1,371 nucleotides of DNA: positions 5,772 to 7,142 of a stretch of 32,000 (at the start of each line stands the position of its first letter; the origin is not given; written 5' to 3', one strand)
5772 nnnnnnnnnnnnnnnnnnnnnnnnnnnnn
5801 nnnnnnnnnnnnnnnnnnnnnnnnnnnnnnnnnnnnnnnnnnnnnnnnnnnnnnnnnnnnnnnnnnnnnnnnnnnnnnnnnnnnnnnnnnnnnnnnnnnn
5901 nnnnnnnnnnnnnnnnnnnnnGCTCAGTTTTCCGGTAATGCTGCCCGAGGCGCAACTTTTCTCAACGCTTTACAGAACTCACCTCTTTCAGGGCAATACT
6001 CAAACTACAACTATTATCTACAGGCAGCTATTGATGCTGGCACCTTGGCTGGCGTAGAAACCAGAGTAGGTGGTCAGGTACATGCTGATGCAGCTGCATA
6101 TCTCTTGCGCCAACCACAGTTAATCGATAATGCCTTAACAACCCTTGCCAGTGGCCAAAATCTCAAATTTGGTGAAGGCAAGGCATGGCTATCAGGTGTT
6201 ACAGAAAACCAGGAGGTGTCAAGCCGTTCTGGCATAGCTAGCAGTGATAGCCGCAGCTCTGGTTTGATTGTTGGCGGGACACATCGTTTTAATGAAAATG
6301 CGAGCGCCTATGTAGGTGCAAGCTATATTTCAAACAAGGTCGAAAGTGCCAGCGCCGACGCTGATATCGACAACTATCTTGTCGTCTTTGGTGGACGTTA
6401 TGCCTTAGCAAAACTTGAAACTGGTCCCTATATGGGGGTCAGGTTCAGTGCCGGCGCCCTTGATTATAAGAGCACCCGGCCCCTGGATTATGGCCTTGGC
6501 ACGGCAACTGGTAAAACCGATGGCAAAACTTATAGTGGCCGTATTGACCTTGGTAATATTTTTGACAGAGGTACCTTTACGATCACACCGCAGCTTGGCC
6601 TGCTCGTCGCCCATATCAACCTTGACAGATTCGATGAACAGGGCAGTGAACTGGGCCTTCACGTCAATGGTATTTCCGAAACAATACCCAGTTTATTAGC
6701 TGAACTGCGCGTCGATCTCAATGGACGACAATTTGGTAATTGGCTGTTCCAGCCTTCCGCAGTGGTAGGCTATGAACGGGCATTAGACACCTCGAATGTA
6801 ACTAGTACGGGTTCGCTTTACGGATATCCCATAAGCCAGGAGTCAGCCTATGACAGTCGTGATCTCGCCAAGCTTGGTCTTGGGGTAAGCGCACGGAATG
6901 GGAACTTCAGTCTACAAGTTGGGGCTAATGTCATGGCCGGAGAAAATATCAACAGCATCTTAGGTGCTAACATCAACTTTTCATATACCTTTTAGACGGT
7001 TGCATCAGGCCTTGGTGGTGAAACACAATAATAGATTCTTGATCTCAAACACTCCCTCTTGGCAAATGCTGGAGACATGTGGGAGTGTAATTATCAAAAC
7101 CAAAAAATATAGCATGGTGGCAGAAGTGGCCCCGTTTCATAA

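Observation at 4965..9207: Tandem paralogs: CX5R phosphatase passenger fused to an autotransporter barrel, with mosaic conservation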

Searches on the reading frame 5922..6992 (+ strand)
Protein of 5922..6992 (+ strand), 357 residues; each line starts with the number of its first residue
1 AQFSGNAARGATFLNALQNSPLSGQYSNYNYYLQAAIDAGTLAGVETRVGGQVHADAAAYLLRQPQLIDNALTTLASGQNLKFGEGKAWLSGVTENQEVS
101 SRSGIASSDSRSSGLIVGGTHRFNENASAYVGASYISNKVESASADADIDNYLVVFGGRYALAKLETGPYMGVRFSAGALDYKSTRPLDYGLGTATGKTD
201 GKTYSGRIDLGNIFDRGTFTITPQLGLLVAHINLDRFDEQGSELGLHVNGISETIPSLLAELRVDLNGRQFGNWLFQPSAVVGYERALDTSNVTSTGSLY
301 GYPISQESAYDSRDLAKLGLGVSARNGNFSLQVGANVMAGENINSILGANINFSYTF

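Call 58: find_homologous_proteins(query=window:5922-6992:+, max_evalue=0.00001)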
Query window:5922-6992:+ (357 aa): 65 proteins with E <= 0.00001 among 8000 candidates.
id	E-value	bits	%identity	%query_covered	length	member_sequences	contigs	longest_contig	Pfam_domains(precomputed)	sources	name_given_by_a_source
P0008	1.5e-163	562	73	100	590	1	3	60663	PF13350.12,PF03797.26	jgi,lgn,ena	-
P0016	4.3e-163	560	72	100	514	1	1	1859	PF13350.12,PF03797.26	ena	-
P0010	2.8e-160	551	71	100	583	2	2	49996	PF13350.12,PF03797.26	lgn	-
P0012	1.7e-152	526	70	100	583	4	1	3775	PF13350.12,PF03797.26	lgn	-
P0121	1.3e-104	368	51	95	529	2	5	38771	PF13350.12,PF03797.26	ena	-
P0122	7.7e-98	346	48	95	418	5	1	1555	PF13350.12,PF03797.26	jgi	jgi:uncharacterized protein with beta-barrel porin domain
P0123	8.2e-98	346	47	95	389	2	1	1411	PF03797.26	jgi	jgi:uncharacterized protein with beta-barrel porin domain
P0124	2.9e-97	344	49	99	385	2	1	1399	PF03797.26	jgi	jgi:protein-tyrosine phosphatase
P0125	1.1e-94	336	49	99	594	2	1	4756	PF13350.12,PF03797.26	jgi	jgi:uncharacterized protein with beta-barrel porin domain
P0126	1.4e-93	332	47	96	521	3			PF13350.12,PF03797.26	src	-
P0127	6.0e-93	330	46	95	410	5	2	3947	PF13350.12,PF03797.26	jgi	jgi:uncharacterized protein with beta-barrel porin domain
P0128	1.1e-92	329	49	99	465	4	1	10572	PF13350.12,PF03797.26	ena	-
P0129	2.3e-92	328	47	96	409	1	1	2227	PF13350.12,PF03797.26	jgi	-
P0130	3.7e-92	327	49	99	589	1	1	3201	PF13350.12,PF03797.26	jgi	jgi:protein tyrosine/serine phosphatase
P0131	2.4e-91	325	49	96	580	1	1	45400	PF13350.12,PF03797.26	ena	-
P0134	5.7e-91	323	48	97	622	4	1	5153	PF13350.12,PF03797.26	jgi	jgi:protein tyrosine/serine phosphatase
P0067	5.2e-90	320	51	77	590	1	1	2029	PF13350.12,PF03797.26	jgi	jgi:protein-tyrosine phosphatase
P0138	9.0e-88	313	46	95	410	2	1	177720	PF13350.12,PF03797.26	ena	-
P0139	2.3e-87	311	47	95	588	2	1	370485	PF13350.12,PF03797.26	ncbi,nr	ncbi:Protein tyrosine phosphatase [Desulfovibrio sp. TomC]|nr:Protein tyrosine phosphatase [Desulfov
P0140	2.8e-86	308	45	99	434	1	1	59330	PF13350.12,PF03797.26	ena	-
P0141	6.1e-86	307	45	99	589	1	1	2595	PF13350.12,PF03797.26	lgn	-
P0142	1.7e-85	305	47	93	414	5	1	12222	PF13350.12,PF03797.26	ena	-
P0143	1.7e-84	302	45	95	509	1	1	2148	PF13350.12,PF03797.26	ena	-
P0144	1.8e-84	302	46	99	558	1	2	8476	PF13350.12,PF03797.26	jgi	jgi:protein tyrosine/serine phosphatase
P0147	2.1e-81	292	43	96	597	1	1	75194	PF13350.12,PF03797.26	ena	-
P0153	6.7e-75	271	42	96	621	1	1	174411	PF13350.12,PF03797.26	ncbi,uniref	ncbi:MAG: tyrosine-protein phosphatase [Scandinavium sp.]|uniref:tyrosine-protein phosphatase n=1 Ta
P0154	9.0e-74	267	49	80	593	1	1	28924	PF13350.12,PF03797.26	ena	-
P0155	5.0e-73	264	45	100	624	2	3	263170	PF13350.12,PF03797.26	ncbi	ncbi:tyrosine-protein phosphatase [Pseudomonas japonica]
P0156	9.5e-72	260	40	93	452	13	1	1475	PF13350.12,PF03797.26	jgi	jgi:uncharacterized protein with beta-barrel porin domain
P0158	6.7e-68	248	48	72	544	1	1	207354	PF13350.12,PF03797.26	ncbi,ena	-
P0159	1.6e-66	243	44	89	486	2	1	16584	PF13350.12,PF03797.26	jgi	jgi:outer membrane autotransporter protein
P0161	2.3e-65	239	45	91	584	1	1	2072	PF13350.12,PF03797.26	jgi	jgi:protein tyrosine/serine phosphatase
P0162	7.2e-65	238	44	94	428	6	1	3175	PF13350.12,PF03797.26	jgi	jgi:uncharacterized protein with beta-barrel porin domain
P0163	2.0e-64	236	45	93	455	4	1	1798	PF13350.12,PF03797.26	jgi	jgi:uncharacterized protein with beta-barrel porin domain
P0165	3.2e-64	235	41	100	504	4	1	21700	PF13350.12,PF03797.26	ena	-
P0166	4.0e-64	235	45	94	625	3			PF13350.12,PF03797.26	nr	nr:tyrosine-protein phosphatase [Pseudomonas sp. PB120]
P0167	7.6e-63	231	40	99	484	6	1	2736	PF13350.12,PF03797.26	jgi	-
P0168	2.0e-62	230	58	52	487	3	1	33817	PF13350.12,PF03797.26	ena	-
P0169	7.6e-61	224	42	99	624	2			PF13350.12,PF03797.26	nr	nr:tyrosine-protein phosphatase [Pseudomonas chlororaphis]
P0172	5.5e-49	185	46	70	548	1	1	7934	PF13350.12,PF03797.26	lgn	-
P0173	3.0e-47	180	51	45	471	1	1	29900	PF13350.12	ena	-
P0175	4.3e-43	166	49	47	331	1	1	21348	PF13350.12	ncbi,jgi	jgi:hypothetical protein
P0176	1.4e-40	158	42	71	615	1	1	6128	PF13350.12,PF03797.26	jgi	jgi:hypothetical protein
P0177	2.1e-33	134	52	41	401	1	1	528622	PF13350.12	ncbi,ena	-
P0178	3.1e-29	120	54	27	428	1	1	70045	PF13350.12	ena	-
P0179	6.6e-28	116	62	21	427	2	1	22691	PF13350.12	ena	-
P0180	2.9e-25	107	70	22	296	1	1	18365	PF13350.12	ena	-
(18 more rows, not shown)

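Call 80: search_protein_representatives(protein=window:5922-6992:+)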
Query: 357 residues. Proteins with E-value up to 0.001 (for the whole library): 162; up to 1e-10: 64; up to 1e-30: 30. The best 150 are listed.
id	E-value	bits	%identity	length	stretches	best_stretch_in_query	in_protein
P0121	4.1e-105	368.2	52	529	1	3-357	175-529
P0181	3.1e-80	286.4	45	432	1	4-355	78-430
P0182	2.8e-78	280.0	42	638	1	4-357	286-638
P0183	6.7e-77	275.4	43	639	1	2-350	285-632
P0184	2.1e-74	267.2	43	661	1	4-356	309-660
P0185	8.4e-73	261.9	42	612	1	3-355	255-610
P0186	1.4e-71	257.9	41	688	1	3-355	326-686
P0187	1.2e-70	254.9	41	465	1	5-349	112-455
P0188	5.0e-68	246.2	41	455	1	2-348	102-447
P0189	4.7e-65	236.5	38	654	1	2-357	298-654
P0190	1.3e-64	235.0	39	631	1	2-346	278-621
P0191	9.9e-59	215.7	39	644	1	4-357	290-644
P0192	4.3e-58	213.6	39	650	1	2-337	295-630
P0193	1.9e-57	211.5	40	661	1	2-357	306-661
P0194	1.2e-51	192.4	44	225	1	134-357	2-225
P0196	8.8e-48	179.7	35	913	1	4-357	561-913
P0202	4.2e-41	157.7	33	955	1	2-357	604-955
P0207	7.6e-35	137.2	33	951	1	2-333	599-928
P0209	9.2e-31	123.7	34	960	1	4-335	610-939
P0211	2.5e-29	119.0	30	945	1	4-357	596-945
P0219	3.6e-22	95.5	32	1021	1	4-338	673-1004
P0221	2.8e-20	89.3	25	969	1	6-333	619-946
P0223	1.4e-19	87.0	24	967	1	5-340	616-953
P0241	1.3e-11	60.8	24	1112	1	4-338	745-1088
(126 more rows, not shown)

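Call 81: search_protein_families(library=pfam, proteins=[P0196, P0202, P0207, P0209, P0211, P0219, P0221, P0223, P0241, P0186], max_evalue=0.001)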
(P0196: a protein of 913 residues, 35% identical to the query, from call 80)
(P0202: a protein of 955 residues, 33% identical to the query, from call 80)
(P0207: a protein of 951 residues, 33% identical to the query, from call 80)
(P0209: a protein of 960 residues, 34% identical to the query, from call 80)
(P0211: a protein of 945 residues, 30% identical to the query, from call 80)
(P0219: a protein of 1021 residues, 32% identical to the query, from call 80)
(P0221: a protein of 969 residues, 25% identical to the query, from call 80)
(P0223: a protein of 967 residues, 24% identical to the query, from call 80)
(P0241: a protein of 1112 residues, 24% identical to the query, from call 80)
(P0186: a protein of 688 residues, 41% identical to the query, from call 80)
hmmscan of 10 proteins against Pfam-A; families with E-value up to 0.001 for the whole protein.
P0196 (913 aa): 3 families
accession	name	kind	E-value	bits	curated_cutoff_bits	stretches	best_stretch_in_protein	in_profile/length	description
PF00082.27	Peptidase_S8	-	2.1e-44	152.4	21.8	1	5-325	1-288/288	Subtilase family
PF03797.25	Autotransporter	-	7.4e-36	124.6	26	1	646-891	1-253/255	Autotransporter beta-domain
PF12951.13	PATR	-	1.5e-06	28.6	27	1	370-399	1-30/30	Passenger-associated-transport-repeat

P0202 (955 aa): 3 families
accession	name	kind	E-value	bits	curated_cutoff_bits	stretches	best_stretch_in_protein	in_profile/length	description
PF00082.27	Peptidase_S8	-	6.3e-38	131.2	21.8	1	59-363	1-288/288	Subtilase family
PF03797.25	Autotransporter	-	8.2e-34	117.9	26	1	689-932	1-252/255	Autotransporter beta-domain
PF12951.13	PATR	-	8.3e-08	32.6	27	0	431-455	6-30/30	Passenger-associated-transport-repeat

P0207 (951 aa): 2 families
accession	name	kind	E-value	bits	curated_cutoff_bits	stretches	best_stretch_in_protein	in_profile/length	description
PF00082.27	Peptidase_S8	-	2.8e-40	138.9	21.8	1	54-364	1-288/288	Subtilase family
PF03797.25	Autotransporter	-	4.6e-31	108.9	26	1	686-920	2-243/255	Autotransporter beta-domain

P0209 (960 aa): 2 families
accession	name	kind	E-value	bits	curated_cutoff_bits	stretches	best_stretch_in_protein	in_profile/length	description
PF00082.27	Peptidase_S8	-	9.2e-39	133.9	21.8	1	55-375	1-288/288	Subtilase family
PF03797.25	Autotransporter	-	3.5e-30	106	26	1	693-933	1-247/255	Autotransporter beta-domain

P0211 (945 aa): 3 families
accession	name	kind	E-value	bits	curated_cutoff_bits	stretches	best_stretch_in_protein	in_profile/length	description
PF00082.27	Peptidase_S8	-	1.5e-34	120.1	21.8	1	53-354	1-288/288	Subtilase family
PF03797.25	Autotransporter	-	8.6e-29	101.5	26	1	679-914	1-243/255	Autotransporter beta-domain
PF12951.13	PATR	-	6.5e-06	26.5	27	0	399-426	1-29/30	Passenger-associated-transport-repeat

P0219 (1021 aa): 4 families
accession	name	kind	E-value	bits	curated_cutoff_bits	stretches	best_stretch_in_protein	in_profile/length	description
PF03797.25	Autotransporter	-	1.1e-34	120.8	26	1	758-1003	1-254/255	Autotransporter beta-domain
PF00082.27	Peptidase_S8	-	4.9e-30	105.3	21.8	1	71-451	1-288/288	Subtilase family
PF12951.13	PATR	-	2.2e-09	37.7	27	1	494-523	1-30/30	Passenger-associated-transport-repeat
PF13505.12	OMP_b-brl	-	0.00023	21.8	28.7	1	838-996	18-142/175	Outer membrane protein beta-barrel domain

P0221 (969 aa): 3 families
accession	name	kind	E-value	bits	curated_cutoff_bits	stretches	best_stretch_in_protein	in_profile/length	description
PF00082.27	Peptidase_S8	-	4.6e-44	151.3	21.8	1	59-384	1-288/288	Subtilase family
PF03797.25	Autotransporter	-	2.8e-31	109.6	26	1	702-947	1-253/255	Autotransporter beta-domain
PF12099.14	DUF3575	-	1.5e-07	31.4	21.1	1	731-853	34-149/177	Protein of unknown function (DUF3575)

P0223 (967 aa): 2 families
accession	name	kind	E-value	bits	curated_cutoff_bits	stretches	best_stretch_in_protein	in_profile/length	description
PF00082.27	Peptidase_S8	-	1.3e-41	143.2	21.8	1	53-386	1-288/288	Subtilase family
PF03797.25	Autotransporter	-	1.3e-31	110.8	26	1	700-936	1-245/255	Autotransporter beta-domain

P0241 (1112 aa): 3 families
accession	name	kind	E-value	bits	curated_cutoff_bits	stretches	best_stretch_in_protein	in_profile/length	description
PF00082.27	Peptidase_S8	-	8.8e-43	147.1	21.8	1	131-509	1-288/288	Subtilase family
PF03797.25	Autotransporter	-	2e-25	90.5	26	1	834-1077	2-245/255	Autotransporter beta-domain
PF12951.13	PATR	-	4.1e-07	30.3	27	1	549-578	1-30/30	Passenger-associated-transport-repeat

P0186 (688 aa): 2 families
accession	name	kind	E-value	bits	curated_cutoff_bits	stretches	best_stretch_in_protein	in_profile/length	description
PF13350.11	Y_phosphatase3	-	1.4e-46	159.9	22.2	1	56-315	3-239/240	Tyrosine phosphatase family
PF03797.25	Autotransporter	-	5.5e-23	82.5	26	1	419-657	1-244/255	Autotransporter beta-domain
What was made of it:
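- Closest known: Subtilase autotransporters. Same: They are the closest non-phosphatase relatives of the translocation unit, at 24-35% identity over the whole 350-aa junction plus barrel (calls 80, 81).
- Tried and rejected: However, it is shared with subtilase autotransporters together with the barrel (calls 80, 81), so it belongs to the translocation unit.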
